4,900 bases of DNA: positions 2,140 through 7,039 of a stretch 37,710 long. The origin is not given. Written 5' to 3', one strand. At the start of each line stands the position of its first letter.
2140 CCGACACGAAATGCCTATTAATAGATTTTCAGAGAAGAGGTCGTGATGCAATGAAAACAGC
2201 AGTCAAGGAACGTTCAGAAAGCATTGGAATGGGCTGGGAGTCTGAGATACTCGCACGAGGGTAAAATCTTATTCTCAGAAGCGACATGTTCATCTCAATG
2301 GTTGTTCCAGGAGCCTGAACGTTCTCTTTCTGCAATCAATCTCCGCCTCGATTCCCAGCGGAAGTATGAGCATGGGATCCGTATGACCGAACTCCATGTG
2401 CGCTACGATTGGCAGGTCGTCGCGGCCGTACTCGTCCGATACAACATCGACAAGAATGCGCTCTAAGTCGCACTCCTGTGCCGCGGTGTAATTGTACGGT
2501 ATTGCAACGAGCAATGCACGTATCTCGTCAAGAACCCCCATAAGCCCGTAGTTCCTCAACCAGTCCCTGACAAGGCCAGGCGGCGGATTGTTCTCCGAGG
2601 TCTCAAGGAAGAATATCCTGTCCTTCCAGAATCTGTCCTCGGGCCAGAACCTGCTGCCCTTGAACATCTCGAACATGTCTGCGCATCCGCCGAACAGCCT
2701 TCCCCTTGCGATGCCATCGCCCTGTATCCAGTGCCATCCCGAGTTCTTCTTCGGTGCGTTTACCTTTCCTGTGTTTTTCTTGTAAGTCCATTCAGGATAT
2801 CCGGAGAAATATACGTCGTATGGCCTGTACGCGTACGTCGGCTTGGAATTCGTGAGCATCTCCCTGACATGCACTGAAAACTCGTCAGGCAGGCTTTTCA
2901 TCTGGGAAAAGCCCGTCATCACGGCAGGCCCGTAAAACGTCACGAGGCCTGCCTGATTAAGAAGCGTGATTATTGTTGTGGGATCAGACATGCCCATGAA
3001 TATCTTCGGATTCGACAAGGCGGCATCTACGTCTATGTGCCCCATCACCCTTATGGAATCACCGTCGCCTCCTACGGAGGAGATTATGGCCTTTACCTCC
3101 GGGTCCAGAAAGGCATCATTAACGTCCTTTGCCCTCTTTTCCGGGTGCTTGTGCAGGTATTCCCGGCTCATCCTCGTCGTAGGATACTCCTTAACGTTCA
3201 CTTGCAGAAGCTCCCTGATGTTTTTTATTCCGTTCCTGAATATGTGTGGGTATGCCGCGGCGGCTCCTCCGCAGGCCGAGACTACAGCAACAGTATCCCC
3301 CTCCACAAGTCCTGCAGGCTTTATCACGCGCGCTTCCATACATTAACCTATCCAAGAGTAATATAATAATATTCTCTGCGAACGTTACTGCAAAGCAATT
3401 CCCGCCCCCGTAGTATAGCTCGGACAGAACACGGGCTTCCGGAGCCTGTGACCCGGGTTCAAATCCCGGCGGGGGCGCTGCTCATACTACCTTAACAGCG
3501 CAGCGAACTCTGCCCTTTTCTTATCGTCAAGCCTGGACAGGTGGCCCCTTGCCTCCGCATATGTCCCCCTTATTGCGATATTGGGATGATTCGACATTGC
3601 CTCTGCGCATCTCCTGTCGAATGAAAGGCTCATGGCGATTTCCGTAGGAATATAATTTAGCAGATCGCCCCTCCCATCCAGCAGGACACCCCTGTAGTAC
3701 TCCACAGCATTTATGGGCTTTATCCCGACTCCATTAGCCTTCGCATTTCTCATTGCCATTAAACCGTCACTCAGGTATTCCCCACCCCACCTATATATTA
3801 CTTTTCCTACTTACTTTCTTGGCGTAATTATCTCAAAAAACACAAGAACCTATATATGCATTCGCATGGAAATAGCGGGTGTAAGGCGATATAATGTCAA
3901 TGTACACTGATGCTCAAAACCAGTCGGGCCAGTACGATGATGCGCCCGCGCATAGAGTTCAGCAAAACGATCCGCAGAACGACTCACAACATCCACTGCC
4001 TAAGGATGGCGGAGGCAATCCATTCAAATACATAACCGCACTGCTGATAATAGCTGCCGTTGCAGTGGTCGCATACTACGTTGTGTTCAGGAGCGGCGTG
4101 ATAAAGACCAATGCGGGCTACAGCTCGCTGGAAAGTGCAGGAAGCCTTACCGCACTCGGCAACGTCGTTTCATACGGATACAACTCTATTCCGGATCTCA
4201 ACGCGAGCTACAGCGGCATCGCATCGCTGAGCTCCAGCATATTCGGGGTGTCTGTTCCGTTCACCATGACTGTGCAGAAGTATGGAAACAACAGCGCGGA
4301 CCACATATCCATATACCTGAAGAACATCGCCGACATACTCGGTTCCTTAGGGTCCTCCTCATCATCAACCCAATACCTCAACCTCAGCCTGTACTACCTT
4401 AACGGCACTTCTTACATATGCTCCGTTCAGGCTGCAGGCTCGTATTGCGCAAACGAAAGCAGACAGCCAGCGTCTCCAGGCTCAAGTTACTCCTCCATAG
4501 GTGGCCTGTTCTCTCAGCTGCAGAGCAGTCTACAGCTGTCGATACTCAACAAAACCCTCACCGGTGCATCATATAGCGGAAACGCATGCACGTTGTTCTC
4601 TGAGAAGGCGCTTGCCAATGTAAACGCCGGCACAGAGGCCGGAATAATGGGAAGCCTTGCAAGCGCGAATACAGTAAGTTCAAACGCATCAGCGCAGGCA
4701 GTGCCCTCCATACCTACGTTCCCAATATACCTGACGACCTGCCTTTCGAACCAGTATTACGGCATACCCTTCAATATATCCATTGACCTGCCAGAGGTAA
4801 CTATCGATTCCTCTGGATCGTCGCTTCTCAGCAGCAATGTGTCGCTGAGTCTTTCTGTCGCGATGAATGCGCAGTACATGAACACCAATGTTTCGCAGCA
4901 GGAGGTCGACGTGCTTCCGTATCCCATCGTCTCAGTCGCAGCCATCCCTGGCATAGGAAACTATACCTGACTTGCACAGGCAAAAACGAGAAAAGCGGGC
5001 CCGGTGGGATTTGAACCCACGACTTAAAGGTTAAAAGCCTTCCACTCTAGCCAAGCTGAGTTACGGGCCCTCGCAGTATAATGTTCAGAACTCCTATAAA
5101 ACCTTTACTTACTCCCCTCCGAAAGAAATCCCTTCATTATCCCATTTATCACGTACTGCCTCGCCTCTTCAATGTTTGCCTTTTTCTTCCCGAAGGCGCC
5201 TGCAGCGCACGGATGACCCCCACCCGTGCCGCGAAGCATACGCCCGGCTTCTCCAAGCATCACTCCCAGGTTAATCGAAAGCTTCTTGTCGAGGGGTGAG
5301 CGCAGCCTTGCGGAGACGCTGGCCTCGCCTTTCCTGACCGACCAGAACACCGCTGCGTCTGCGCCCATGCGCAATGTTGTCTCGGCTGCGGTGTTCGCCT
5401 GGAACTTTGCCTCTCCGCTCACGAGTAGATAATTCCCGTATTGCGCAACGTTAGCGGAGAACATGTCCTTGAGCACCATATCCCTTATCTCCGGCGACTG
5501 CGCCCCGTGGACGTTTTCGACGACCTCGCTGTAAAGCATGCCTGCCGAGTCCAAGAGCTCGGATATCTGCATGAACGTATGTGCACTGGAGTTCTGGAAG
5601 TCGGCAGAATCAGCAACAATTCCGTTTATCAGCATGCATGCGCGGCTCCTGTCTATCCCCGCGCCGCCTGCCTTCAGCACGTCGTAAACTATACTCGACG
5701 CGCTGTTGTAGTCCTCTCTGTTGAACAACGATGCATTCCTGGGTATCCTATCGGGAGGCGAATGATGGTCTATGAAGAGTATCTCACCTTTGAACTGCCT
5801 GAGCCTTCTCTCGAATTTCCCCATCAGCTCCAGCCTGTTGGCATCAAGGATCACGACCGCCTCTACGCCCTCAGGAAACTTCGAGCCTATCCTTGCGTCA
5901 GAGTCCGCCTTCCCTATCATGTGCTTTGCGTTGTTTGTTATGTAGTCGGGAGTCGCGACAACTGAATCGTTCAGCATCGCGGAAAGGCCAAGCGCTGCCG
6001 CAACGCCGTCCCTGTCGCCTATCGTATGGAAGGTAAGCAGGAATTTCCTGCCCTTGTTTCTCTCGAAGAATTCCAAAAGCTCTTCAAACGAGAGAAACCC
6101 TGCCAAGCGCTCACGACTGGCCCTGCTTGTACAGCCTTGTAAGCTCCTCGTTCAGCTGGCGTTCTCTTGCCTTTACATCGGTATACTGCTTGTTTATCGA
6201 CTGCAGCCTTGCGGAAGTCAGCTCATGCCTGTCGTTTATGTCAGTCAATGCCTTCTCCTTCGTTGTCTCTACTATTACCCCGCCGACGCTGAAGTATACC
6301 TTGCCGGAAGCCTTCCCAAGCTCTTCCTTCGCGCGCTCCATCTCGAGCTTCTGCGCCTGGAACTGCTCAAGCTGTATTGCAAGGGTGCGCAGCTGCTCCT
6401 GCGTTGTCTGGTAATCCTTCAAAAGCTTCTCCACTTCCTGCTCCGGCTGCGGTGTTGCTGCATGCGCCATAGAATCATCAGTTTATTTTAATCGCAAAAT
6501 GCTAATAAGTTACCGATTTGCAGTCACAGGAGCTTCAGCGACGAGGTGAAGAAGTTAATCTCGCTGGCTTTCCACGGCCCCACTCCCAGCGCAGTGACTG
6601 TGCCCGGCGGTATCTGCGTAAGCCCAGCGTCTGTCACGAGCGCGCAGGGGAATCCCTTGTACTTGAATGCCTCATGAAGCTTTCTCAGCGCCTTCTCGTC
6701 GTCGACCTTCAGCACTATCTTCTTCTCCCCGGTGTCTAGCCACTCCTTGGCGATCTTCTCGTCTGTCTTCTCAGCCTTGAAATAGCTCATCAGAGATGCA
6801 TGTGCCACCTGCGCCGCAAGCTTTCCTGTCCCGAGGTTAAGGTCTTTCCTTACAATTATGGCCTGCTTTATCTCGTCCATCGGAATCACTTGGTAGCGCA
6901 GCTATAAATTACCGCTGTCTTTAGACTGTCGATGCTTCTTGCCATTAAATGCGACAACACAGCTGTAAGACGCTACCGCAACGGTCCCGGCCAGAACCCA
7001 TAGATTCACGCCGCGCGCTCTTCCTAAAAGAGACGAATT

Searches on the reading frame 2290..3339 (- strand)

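Call 7: search_protein_families(library=pfam, proteins=[window:2290-3339:-], max_evalue=0.001)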
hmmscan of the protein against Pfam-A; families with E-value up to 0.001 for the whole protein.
window:2290-3339:- (349 aa): 2 families
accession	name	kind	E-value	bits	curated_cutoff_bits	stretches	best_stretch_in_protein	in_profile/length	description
PF02016.21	Peptidase_S66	-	2.2e-25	89.6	25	1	17-137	1-121/121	LD-carboxypeptidase N-terminal domain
PF17676.7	Peptidase_S66C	-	6.4e-23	82.1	23.7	1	212-334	1-120/120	LD-carboxypeptidase C-terminal domain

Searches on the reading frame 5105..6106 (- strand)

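Call 7: search_protein_families(library=pfam, proteins=[window:5105-6106:-], max_evalue=0.001)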
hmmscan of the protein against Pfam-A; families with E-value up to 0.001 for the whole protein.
window:5105-6106:- (333 aa): 2 families
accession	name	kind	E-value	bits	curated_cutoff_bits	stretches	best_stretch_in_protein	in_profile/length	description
PF02272.25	DHHA1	-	2.2e-10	41.3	25.9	1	247-320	28-97/102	DHHA1 domain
PF01368.27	DHH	-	8.1e-10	39.5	28.1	1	22-159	2-121/125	DHH family, N-terminal domain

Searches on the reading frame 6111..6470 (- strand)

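Call 7: search_protein_families(library=pfam, proteins=[window:6111-6470:-], max_evalue=0.001)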
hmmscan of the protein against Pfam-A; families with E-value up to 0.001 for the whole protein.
window:6111-6470:- (119 aa): 2 families
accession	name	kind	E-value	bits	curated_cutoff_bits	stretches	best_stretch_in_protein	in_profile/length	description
PF01920.25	Prefoldin_2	-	3.1e-15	56.5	27.6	1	15-116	2-105/106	Prefoldin subunit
PF09432.15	THP2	-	0.00063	20.2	28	0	8-50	34-75/129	Tho complex subunit THP2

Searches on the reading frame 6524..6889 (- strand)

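Call 7: search_protein_families(library=pfam, proteins=[window:6524-6889:-], max_evalue=0.001)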
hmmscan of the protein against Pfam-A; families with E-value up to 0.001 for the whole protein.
window:6524-6889:- (121 aa): 1 family
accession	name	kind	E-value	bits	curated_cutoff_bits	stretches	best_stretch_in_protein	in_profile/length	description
PF01981.21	PTH2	-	3.2e-39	134.1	23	1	7-121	1-115/115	Peptidyl-tRNA hydrolase PTH2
